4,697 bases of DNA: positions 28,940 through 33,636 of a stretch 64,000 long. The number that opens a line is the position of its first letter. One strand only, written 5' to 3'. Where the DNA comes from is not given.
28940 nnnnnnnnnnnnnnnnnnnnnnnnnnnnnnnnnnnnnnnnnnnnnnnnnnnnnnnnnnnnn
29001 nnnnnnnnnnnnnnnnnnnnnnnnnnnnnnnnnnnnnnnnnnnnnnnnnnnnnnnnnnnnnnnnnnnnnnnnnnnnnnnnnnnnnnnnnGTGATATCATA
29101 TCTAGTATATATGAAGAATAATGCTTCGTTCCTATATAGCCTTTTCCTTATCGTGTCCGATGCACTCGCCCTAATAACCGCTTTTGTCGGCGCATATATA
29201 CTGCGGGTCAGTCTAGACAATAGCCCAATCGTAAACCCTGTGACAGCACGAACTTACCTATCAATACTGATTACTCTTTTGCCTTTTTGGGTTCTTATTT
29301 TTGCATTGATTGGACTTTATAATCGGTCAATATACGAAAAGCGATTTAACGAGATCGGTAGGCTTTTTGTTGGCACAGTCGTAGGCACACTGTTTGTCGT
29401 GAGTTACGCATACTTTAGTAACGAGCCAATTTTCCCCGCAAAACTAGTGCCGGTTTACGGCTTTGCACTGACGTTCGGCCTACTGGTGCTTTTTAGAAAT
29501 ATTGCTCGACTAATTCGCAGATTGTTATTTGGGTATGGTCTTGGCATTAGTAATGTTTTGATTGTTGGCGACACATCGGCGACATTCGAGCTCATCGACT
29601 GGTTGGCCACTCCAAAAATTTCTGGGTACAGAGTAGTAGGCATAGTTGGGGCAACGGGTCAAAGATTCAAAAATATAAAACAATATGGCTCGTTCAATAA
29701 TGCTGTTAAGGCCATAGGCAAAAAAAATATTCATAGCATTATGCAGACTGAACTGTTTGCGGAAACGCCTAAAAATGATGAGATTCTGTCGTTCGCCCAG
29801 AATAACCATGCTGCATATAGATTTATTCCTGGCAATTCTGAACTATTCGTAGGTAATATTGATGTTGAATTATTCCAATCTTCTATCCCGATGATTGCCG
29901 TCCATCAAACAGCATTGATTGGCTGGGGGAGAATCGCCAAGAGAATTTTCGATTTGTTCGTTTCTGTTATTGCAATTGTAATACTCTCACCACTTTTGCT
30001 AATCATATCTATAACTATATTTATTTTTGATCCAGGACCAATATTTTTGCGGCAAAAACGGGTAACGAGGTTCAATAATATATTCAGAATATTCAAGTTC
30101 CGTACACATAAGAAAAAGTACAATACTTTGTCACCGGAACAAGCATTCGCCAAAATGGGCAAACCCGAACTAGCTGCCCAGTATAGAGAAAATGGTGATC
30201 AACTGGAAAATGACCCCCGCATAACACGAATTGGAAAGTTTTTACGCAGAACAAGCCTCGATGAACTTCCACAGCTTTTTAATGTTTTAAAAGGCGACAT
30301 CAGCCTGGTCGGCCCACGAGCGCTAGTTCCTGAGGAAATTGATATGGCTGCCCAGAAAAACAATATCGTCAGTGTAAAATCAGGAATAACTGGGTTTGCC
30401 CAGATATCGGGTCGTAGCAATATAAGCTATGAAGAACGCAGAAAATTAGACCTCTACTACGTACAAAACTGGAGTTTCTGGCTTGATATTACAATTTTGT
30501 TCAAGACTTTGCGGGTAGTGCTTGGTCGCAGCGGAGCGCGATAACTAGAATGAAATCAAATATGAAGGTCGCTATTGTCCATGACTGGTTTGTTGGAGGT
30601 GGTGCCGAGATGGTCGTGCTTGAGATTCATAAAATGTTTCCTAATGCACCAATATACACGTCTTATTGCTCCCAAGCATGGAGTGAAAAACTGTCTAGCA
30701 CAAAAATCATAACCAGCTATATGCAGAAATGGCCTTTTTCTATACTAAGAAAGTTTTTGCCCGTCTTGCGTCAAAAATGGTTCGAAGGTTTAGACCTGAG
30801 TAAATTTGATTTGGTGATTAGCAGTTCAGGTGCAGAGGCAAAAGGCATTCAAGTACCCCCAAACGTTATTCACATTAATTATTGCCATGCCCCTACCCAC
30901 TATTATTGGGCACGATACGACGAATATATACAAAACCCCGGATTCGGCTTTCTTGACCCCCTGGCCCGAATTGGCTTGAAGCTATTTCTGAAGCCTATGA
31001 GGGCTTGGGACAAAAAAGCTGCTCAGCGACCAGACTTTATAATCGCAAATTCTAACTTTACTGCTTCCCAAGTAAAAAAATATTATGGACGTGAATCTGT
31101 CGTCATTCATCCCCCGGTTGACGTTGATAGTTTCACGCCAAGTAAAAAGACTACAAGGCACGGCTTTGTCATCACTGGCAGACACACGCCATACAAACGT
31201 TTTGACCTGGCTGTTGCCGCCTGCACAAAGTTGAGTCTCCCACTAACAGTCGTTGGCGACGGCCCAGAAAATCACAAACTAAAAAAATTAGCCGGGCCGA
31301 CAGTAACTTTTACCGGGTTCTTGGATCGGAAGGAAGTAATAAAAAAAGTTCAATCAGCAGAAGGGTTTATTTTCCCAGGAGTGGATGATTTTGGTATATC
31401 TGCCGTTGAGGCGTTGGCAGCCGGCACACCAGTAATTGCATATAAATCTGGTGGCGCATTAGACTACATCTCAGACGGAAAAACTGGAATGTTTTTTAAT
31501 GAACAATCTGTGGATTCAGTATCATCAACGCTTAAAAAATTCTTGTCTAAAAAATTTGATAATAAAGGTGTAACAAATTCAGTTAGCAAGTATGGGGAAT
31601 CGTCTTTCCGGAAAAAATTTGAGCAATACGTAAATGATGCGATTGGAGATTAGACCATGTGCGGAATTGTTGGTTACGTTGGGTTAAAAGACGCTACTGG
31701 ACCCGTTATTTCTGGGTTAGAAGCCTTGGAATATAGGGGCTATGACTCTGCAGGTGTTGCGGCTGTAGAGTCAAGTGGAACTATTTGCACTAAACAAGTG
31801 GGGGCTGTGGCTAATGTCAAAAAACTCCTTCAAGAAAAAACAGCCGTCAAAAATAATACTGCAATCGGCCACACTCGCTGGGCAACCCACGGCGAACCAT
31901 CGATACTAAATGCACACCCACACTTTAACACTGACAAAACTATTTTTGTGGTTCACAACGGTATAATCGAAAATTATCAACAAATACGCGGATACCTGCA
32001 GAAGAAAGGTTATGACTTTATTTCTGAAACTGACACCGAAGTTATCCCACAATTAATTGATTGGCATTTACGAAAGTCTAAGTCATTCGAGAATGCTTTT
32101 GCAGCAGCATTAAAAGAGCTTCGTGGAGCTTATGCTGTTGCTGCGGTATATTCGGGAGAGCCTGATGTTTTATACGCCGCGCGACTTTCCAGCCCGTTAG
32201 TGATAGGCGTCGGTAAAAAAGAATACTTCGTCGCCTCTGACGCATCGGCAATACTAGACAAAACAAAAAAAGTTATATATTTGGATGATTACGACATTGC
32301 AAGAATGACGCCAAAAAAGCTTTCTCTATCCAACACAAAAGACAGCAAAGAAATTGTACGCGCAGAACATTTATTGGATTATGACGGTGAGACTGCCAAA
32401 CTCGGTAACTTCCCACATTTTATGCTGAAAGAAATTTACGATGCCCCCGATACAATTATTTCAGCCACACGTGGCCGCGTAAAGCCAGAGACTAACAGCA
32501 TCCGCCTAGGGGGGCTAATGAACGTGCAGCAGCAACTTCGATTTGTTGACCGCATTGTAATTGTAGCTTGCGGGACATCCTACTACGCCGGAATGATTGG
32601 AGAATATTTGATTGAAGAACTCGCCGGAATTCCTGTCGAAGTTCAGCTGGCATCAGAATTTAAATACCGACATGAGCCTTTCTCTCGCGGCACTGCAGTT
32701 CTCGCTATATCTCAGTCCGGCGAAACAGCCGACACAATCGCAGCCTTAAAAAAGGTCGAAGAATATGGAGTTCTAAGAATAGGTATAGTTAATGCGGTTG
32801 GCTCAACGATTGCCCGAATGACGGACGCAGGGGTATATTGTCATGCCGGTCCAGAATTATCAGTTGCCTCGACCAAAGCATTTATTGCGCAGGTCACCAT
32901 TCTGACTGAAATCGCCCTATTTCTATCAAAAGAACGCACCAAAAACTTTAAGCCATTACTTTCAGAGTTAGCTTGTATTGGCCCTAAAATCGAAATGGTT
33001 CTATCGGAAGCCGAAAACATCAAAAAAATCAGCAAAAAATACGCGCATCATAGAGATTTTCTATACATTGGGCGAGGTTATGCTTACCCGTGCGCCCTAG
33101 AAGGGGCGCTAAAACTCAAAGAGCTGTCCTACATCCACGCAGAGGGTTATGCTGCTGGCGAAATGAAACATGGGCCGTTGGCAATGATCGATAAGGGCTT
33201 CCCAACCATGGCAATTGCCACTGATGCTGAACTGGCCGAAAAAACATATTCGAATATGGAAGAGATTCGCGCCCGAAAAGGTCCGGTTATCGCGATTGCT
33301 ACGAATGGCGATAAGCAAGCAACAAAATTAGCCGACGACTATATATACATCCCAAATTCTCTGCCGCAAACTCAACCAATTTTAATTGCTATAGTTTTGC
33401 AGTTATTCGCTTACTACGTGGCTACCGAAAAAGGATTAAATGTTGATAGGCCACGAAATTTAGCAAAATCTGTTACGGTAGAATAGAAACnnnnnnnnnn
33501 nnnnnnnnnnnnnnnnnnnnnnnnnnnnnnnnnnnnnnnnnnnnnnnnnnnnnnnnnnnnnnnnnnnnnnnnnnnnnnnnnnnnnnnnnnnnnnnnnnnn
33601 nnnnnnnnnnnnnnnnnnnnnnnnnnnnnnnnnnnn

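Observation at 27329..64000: About 37-kb contiguous envelope glycopolymer locus resembling streptococcal rhamnose-polysaccharide (RGP/GAC-type) logic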

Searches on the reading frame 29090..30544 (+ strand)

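Call 3: search_protein_families(library=pfam, proteins=[window:29090-30544:+])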
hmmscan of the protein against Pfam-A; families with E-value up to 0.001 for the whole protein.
window:29090-30544:+ (484 aa): 2 families
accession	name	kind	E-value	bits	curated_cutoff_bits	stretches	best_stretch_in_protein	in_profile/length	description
PF02397.22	Bac_transf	-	1.3e-61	207.7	27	1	284-478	1-178/179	Bacterial sugar transferase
PF13727.12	CoA_binding_3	-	3.5e-07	30.8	25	1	74-246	3-174/175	CoA-binding domain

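Call 9: search_protein_families(library=ncbifam, proteins=[window:29090-30544:+], max_evalue=0.01)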
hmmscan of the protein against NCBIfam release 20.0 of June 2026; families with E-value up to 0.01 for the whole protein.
window:29090-30544:+ (484 aa): 10 families
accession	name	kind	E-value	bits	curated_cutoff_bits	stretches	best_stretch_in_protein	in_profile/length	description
TIGR03025.1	EPS_sugtrans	subfamily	2.2e-105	353.4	295.55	1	23-484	2-445/445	exopolysaccharide biosynthesis polyprenyl glycosylphosphotransferase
TIGR03022.1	WbaP_sugtrans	subfamily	2.1e-91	307.5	403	1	20-484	1-456/456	undecaprenyl-phosphate galactose phosphotransferase WbaP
TIGR03023.1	WcaJ_sugtrans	equivalog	3.6e-87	293.5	410.75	1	24-480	3-449/453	undecaprenyl-phosphate glucose phosphotransferase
NF052601.1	undeca_RfbP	equivalog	4.3e-61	206.3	330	1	279-478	40-236/244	undecaprenyl-phosphate galactose phosphotransferase family protein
NF011751.0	PRK15204.1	equivalog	2.4e-53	181.4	907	1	81-483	78-475/476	undecaprenyl-phosphate galactose phosphotransferase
TIGR03013.1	EpsB_2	subfamily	2.2e-50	172.1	393.35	1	32-484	7-443/443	TIGR03013 family XrtA/PEP-CTERM system glycosyltransferase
NF041877.1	EPS_EpsZ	equivalog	7.5e-47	160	800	1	283-483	265-458/459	exopolysaccharide biosynthesis polyisoprenyl-phosphate hexose-1-phosphate transferase EpsZ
NF007518.0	PRK10124.1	equivalog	2.7e-46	158.2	684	1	32-474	30-454/464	undecaprenyl-phosphate glucose phosphotransferase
NF050817.1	PolSacchBiosHfsE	equivalog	9.6e-36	123.5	750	1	282-481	270-463/467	polysaccharide biosynthesis protein HfsE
NF045514.1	glycotran_HepC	equivalog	8.8e-24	84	140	1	281-412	114-212/220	heterocyst development glycosyltransferase HepC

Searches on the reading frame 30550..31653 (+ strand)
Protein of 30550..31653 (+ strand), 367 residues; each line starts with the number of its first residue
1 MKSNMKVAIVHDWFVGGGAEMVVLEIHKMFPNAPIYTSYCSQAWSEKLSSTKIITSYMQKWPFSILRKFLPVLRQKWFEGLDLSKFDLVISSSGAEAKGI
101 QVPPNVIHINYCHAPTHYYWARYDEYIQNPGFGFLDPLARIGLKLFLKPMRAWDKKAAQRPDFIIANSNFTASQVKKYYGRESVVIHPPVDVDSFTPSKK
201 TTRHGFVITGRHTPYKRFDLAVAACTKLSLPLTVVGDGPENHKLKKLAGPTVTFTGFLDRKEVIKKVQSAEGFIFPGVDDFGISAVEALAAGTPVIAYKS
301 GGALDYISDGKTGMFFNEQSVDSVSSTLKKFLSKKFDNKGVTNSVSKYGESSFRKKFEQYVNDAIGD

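Call 3: search_protein_families(library=pfam, proteins=[window:30550-31653:+])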
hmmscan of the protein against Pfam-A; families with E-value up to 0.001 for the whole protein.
window:30550-31653:+ (367 aa): 4 families
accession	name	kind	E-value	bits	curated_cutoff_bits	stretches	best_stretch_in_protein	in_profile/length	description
PF00534.26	Glycos_transf_1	-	7.1e-25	87.9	26.4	1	198-335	10-159/172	Glycosyl transferases group 1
PF13692.12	Glyco_trans_1_4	-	2.8e-19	70.2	27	1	205-332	3-140/142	Glycosyl transferases group 1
PF13439.12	Glyco_transf_4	-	8.6e-10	39.3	28.5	1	17-193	2-169/170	Glycosyltransferase Family 4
PF20706.3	GT4-conflict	-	7.5e-08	32.2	26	1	182-323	173-335/385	Family 4 Glycosyltransferase in conflict systems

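Call 9: search_protein_families(library=ncbifam, proteins=[window:30550-31653:+], max_evalue=0.01)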
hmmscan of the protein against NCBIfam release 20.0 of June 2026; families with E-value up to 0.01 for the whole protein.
window:30550-31653:+ (367 aa): 27 families (the best 25 are shown)
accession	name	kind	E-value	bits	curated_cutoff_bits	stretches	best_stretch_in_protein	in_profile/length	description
TIGR04047.1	MSMEG_0565_glyc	hypoth_equivalog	7.5e-13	48.3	259.85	1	248-337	256-344/373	MSMEG_0565 family glycosyltransferase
TIGR03449.1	mycothiol_MshA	equivalog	6.7e-12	45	462.5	1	159-341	163-376/406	D-inositol-3-phosphate glycosyltransferase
TIGR03999.1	thiol_BshA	equivalog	2.4e-11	43.2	273.7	1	230-356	230-360/375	N-acetyl-alpha-D-glucosaminyl L-malate synthase BshA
NF041876.1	EPS_EpsE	equivalog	1.2e-10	41.2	400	1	249-336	275-363/389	exopolysaccharide biosynthesis GT4 family glycosyltransferase EpsE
TIGR03088.1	stp2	hypoth_equivalog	1.8e-10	40.4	409.05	1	229-340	229-344/374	TIGR03088 family PEP-CTERM/XrtA system glycosyltransferase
TIGR02149.1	glgA_Coryne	subfamily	2.1e-09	37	302.4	1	256-360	270-374/391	glycogen synthase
NF053787.1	GlcN_PG_synth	equivalog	6.7e-09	35.1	480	1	159-340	142-332/361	N-acetylglucosaminyl phosphatidylglycerol synthase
NF049988.1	MGlcDAGSynMgs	equivalog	1e-08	35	400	1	233-364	248-387/398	alpha-monoglucosyldiacylglycerol synthase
NF047684.1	TeichurnBiosyTuaC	equivalog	7.5e-08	31.7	550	1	223-348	239-368/391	teichuronic acid biosynthesis protein TuaC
TIGR04063.1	stp3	hypoth_equivalog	1.6e-07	30.6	442.05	1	211-350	221-376/397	TIGR04063 family PEP-CTERM/XrtA system glycosyltransferase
TIGR02470.1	sucr_synth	equivalog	1.6e-07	29.9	810.4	1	279-356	654-731/784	sucrose synthase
NF007396.0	PRK09922.1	equivalog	2.5e-07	29.9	385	1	185-363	162-357/361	lipopolysaccharide 1,6-galactosyltransferase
NF012028.0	PRK15484.1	subfamily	2.6e-07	30.1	618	1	280-361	289-375/380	lipopolysaccharide N-acetylglucosaminyltransferase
TIGR02472.1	sucr_P_syn_N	equivalog_domain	4.2e-07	29.1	576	1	278-337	350-409/439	sucrose-phosphate synthase, putative, glycosyltransferase domain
NF041879.1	EPS_EpsH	equivalog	9.7e-07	27.8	800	1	158-338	187-381/431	exopolysaccharide biosynthesis glycosyltransferase EpsH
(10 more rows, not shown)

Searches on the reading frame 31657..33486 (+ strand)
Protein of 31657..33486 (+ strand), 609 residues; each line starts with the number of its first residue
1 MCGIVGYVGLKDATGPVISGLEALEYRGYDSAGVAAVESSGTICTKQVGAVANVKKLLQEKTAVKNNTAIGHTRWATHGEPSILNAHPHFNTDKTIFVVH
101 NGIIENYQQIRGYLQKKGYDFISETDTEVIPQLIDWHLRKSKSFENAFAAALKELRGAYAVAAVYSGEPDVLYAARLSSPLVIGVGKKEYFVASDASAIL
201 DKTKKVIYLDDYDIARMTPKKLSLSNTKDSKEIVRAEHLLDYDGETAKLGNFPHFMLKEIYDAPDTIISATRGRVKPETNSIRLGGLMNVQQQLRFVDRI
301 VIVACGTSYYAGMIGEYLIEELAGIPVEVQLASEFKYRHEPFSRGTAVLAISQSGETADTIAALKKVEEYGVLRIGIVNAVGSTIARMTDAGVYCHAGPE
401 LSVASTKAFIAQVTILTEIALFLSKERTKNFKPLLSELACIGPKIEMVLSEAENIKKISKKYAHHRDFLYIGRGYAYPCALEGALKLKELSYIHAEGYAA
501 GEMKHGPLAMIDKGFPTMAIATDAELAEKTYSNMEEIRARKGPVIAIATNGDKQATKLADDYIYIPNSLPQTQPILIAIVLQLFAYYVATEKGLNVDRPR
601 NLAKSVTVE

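Call 3: search_protein_families(library=pfam, proteins=[window:31657-33486:+])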
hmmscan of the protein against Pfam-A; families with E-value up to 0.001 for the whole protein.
window:31657-33486:+ (609 aa): 4 families
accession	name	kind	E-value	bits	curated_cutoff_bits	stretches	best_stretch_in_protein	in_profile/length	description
PF01380.27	SIS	-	6e-53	178.6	25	2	297-416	5-125/131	SIS domain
PF13522.11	GATase_6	-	2.4e-19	70.1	27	1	62-194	6-129/130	Glutamine amidotransferase domain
PF13537.11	GATase_7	-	1.9e-14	54.2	25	1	86-200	13-122/123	Glutamine amidotransferase domain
PF13230.11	GATase_4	-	1.1e-05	24.9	23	1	46-142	52-145/272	Glutamine amidotransferases class-II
